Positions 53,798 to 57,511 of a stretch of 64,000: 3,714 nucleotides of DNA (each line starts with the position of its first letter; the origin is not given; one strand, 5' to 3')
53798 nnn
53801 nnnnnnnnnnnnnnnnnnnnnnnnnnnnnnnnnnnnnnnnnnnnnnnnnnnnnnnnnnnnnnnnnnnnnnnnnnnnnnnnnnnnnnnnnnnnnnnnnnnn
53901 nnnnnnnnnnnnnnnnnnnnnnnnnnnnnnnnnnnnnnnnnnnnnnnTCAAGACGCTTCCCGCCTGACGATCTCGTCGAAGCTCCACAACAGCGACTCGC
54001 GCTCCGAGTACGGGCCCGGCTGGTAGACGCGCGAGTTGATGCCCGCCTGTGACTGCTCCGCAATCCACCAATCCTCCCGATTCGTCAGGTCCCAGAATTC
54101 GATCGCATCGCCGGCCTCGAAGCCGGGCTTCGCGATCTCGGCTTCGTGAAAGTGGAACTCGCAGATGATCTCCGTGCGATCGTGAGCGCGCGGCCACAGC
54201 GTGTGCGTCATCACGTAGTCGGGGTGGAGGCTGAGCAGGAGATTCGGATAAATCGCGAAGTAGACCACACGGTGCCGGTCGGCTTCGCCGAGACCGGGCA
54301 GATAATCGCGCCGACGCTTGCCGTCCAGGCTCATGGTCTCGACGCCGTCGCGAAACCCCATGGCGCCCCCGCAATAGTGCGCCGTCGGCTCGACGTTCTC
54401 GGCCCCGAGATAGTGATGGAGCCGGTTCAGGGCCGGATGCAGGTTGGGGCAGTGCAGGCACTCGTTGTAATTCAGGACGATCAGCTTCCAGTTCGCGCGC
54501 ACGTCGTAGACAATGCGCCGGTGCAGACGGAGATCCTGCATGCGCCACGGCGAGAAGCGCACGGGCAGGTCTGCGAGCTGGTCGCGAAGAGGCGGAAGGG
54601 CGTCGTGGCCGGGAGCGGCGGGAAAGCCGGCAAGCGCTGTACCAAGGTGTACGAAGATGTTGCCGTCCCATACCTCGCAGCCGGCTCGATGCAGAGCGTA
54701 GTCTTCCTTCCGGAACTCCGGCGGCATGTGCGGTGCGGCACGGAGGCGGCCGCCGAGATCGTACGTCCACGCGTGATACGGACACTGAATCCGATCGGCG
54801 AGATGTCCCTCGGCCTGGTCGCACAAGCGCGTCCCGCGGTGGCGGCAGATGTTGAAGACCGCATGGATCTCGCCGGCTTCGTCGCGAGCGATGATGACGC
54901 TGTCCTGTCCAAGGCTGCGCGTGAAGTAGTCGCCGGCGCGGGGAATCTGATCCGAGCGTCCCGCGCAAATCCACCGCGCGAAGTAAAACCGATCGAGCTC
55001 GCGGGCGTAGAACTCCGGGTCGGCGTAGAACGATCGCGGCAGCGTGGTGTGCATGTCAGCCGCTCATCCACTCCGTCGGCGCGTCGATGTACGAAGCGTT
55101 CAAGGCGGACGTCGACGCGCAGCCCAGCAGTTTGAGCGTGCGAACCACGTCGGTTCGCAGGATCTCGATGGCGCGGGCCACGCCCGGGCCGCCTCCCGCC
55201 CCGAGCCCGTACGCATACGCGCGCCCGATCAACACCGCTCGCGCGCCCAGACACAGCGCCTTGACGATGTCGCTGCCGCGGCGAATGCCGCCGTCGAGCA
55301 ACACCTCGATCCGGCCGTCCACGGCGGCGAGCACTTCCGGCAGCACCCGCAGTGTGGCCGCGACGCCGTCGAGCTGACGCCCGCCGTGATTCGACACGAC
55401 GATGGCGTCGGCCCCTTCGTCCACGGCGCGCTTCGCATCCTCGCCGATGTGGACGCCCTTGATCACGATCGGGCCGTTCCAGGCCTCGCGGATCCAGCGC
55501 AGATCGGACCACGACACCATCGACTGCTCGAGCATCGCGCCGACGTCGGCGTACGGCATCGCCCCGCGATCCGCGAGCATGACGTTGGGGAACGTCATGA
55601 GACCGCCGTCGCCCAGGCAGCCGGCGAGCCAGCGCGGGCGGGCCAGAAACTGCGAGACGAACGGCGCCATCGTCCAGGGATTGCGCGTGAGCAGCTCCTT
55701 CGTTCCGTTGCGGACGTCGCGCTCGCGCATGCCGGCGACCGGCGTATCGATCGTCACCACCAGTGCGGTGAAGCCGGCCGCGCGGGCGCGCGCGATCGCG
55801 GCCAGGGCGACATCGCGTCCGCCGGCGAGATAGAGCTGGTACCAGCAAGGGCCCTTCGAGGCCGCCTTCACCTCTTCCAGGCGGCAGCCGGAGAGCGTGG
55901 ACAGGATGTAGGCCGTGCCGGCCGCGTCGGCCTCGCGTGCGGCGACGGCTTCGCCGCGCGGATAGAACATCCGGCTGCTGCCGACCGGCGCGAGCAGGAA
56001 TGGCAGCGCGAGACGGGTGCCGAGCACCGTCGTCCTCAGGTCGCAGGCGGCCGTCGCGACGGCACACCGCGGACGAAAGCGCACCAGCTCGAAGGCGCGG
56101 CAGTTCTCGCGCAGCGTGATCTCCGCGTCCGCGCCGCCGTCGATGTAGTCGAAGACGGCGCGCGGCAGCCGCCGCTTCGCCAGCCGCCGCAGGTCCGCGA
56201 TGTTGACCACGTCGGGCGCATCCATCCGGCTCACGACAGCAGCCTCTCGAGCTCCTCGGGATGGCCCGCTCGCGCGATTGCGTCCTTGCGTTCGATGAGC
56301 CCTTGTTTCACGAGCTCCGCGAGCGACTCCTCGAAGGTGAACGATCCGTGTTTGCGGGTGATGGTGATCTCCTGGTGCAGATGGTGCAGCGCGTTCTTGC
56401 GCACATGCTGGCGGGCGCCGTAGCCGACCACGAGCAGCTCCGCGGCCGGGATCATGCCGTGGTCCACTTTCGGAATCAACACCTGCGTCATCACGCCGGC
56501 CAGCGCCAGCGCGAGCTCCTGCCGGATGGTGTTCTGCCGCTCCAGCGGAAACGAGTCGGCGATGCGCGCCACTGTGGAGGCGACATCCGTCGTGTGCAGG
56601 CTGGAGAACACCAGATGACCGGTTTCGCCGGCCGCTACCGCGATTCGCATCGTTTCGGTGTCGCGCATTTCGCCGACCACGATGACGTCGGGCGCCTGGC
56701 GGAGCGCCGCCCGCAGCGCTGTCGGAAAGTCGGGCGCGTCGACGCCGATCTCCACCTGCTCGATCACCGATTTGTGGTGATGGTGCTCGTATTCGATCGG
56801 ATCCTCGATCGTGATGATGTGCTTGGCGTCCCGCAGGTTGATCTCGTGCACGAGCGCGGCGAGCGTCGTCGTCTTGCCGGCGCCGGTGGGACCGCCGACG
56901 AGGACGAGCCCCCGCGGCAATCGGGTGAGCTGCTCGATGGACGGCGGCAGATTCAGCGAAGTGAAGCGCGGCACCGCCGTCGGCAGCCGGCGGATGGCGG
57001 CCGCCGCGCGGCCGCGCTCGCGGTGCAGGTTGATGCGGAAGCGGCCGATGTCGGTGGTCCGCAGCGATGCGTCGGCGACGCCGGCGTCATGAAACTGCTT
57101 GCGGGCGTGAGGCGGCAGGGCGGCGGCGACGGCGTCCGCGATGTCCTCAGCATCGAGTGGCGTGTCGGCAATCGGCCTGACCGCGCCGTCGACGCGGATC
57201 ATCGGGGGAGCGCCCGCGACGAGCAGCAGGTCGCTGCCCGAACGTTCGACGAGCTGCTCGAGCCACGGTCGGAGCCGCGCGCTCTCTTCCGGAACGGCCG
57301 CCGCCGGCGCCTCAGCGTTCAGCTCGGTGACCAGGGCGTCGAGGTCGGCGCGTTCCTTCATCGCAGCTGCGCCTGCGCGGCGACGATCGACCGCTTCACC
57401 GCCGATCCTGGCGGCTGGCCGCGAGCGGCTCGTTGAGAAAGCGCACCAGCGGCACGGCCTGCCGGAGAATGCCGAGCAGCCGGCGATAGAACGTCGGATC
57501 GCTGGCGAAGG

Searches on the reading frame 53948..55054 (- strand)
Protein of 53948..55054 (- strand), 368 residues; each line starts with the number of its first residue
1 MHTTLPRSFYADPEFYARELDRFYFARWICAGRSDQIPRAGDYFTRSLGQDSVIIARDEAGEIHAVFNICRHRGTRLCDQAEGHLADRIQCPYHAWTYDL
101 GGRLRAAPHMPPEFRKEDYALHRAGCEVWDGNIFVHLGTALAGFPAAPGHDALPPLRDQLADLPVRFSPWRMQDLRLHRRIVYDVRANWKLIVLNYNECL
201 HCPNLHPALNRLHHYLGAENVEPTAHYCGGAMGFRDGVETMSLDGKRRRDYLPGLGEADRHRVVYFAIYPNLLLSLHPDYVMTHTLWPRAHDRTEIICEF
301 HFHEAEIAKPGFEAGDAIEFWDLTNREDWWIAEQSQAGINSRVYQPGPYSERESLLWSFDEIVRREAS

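Call 50: search_protein_families(library=pfam, proteins=[window:53948-55054:-], max_evalue=1e-8)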
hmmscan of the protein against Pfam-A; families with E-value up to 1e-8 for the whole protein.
window:53948-55054:- (368 aa): 2 families
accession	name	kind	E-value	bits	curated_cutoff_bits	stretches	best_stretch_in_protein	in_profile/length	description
PF00848.25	Ring_hydroxyl_A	-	1.1e-44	153.3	24.9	1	173-365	2-204/208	Ring hydroxylating alpha subunit (catalytic domain)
PF00355.32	Rieske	-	9.8e-20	70.7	20.3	1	28-112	2-83/88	Rieske [2Fe-2S] domain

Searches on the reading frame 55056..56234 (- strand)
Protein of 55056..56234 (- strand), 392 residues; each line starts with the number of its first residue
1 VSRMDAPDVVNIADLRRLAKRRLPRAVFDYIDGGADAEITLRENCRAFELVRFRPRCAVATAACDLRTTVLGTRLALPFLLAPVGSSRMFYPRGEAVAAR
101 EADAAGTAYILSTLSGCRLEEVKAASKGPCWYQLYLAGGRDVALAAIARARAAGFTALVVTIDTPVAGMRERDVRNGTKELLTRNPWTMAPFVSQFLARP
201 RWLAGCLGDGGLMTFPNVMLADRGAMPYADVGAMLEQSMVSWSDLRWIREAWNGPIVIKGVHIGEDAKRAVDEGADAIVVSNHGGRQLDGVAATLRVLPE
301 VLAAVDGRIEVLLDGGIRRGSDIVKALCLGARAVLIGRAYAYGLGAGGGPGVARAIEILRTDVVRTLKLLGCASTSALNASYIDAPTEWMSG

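Call 50: search_protein_families(library=pfam, proteins=[window:55056-56234:-], max_evalue=1e-8)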
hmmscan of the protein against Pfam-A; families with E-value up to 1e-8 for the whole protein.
window:55056-56234:- (392 aa): 1 family
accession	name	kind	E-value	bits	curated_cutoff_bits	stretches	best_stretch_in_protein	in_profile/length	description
PF01070.24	FMN_dh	-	5.8e-128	427.3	24.9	1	19-384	1-349/350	FMN-dependent dehydrogenase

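Call 51: search_protein_families(library=ncbifam, proteins=[window:55056-56234:-], max_evalue=1e-30)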
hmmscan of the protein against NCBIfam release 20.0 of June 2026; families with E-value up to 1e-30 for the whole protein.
window:55056-56234:- (392 aa): 4 families
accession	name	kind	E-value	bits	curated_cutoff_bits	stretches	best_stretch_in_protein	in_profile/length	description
NF008398.0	PRK11197.1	subfamily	6.5e-99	331.3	376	1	12-380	6-372/381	L-lactate dehydrogenase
TIGR03966.1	actino_HemFlav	equivalog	1.5e-93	313.6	470.85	1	12-387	8-381/385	pre-mycofactocin synthase MftD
NF033901.1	L_lactate_LldD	exception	2.2e-86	290.2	550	1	13-380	7-372/377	FMN-dependent L-lactate dehydrogenase LldD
TIGR02708.1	L_lactate_ox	equivalog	2e-64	217.9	645.5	1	6-177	10-182/367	L-lactate oxidase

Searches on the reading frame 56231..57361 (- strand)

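Call 50: search_protein_families(library=pfam, proteins=[window:56231-57361:-], max_evalue=1e-8)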
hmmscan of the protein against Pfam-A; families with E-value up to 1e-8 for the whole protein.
window:56231-57361:- (376 aa): 1 family
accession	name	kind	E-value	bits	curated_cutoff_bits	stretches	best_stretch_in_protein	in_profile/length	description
PF00437.27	T2SSE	-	3.8e-44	151.3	24.9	1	142-301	134-283/370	Type II/IV secretion system protein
